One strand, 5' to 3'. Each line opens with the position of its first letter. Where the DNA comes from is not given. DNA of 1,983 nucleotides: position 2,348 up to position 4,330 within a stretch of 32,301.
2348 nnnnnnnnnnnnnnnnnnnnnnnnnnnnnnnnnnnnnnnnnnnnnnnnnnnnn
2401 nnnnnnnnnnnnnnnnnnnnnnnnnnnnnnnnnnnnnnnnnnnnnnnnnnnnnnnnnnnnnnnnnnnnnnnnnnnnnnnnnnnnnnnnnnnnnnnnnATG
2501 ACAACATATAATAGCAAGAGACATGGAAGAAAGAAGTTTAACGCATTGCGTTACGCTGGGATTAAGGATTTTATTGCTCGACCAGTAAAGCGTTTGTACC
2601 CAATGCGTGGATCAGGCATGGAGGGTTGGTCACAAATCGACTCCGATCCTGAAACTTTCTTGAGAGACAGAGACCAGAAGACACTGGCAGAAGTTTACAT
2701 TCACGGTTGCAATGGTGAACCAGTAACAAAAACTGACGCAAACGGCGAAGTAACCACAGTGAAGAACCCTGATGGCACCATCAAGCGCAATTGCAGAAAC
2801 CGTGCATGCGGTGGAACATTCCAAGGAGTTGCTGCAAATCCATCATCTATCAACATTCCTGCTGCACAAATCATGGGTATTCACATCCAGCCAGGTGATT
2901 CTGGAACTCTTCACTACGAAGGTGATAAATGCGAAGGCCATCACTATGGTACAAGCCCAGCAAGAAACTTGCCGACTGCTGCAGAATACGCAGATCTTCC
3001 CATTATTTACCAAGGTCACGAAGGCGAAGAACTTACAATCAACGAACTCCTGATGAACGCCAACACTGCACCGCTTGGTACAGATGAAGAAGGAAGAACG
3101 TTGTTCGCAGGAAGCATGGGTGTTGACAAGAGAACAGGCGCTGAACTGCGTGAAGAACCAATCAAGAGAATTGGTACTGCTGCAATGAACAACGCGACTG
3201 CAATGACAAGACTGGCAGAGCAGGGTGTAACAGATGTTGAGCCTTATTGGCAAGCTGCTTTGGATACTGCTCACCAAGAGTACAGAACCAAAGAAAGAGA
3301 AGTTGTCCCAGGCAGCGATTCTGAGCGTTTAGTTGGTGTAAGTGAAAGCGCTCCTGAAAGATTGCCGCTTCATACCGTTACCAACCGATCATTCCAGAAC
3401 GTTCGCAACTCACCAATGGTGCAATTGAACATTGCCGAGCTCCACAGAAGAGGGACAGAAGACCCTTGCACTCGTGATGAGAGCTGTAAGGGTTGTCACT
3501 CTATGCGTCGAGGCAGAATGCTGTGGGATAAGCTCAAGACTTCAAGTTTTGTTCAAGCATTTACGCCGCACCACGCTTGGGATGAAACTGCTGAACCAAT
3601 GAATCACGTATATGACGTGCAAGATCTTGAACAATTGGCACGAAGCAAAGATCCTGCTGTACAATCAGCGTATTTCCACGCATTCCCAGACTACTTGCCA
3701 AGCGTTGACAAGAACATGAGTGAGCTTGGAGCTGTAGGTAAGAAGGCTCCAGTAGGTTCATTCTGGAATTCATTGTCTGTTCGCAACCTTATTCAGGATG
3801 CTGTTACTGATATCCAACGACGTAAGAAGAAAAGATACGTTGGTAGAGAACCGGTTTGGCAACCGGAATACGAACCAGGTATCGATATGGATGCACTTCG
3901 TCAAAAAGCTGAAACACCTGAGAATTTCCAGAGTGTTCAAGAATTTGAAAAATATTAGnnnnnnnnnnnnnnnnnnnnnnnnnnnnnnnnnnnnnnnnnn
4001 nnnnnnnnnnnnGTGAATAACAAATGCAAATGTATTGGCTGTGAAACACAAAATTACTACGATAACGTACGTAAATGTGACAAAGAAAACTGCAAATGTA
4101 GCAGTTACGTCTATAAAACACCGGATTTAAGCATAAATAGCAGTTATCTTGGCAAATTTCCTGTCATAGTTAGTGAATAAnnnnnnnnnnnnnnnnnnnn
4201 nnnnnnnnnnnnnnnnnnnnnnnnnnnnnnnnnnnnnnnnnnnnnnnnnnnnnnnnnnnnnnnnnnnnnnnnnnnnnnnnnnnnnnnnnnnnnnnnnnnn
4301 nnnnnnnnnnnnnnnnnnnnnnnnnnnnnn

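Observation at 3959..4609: AT-rich island carrying a perfect sigma70 promoter, a Cys-rich 55-aa mini-ORF and an HNH endonuclease: possible free-standing homing-endonuclease insertion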

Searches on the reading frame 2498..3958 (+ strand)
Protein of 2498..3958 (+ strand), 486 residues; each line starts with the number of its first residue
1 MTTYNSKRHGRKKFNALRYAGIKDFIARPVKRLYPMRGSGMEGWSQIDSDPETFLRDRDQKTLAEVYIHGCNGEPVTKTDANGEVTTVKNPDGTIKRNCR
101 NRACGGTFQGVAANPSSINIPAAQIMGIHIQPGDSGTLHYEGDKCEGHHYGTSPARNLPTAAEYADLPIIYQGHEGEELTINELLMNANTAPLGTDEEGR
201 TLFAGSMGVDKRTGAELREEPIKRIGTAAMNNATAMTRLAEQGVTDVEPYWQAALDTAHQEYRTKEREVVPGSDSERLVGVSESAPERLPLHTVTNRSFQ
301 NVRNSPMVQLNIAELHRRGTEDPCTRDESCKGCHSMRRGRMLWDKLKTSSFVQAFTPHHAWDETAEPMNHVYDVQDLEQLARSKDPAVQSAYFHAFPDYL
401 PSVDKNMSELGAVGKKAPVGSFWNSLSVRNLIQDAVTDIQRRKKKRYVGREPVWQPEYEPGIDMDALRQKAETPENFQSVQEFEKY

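Call 5: search_protein_families(library=pfam, proteins=[window:2498-3958:+], max_evalue=1)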
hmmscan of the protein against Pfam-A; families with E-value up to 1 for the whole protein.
window:2498-3958:+ (486 aa): 0 families

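Call 6: search_protein_families(library=phrogs, proteins=[window:2498-3958:+], max_evalue=0.01)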
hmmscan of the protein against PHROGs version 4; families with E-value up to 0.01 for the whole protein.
window:2498-3958:+ (486 aa): 0 families

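Call 18: search_protein_families(library=ncbifam, proteins=[window:2498-3955:+], max_evalue=1)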
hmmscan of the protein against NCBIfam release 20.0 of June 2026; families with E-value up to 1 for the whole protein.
window:2498-3955:+ (486 aa): 0 families

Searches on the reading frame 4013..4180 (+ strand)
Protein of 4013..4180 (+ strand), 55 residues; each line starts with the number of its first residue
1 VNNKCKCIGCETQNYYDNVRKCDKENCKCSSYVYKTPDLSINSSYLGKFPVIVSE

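Call 5: search_protein_families(library=pfam, proteins=[window:4013-4180:+], max_evalue=1)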
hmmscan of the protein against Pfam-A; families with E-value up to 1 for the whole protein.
window:4013-4180:+ (55 aa): 0 families

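Call 6: search_protein_families(library=phrogs, proteins=[window:4013-4180:+], max_evalue=0.01)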
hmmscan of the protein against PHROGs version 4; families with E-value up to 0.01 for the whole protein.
window:4013-4180:+ (55 aa): 0 families

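Call 18: search_protein_families(library=ncbifam, proteins=[window:4013-4177:+], max_evalue=1)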
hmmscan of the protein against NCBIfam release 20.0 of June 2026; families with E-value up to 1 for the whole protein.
window:4013-4177:+ (55 aa): 0 families

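Call 84: search_protein_families(library=padloc, proteins=[window:4013-4177:+], max_evalue=0.1)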
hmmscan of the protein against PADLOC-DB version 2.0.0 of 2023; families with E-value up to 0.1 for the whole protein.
window:4013-4177:+ (55 aa): 0 families
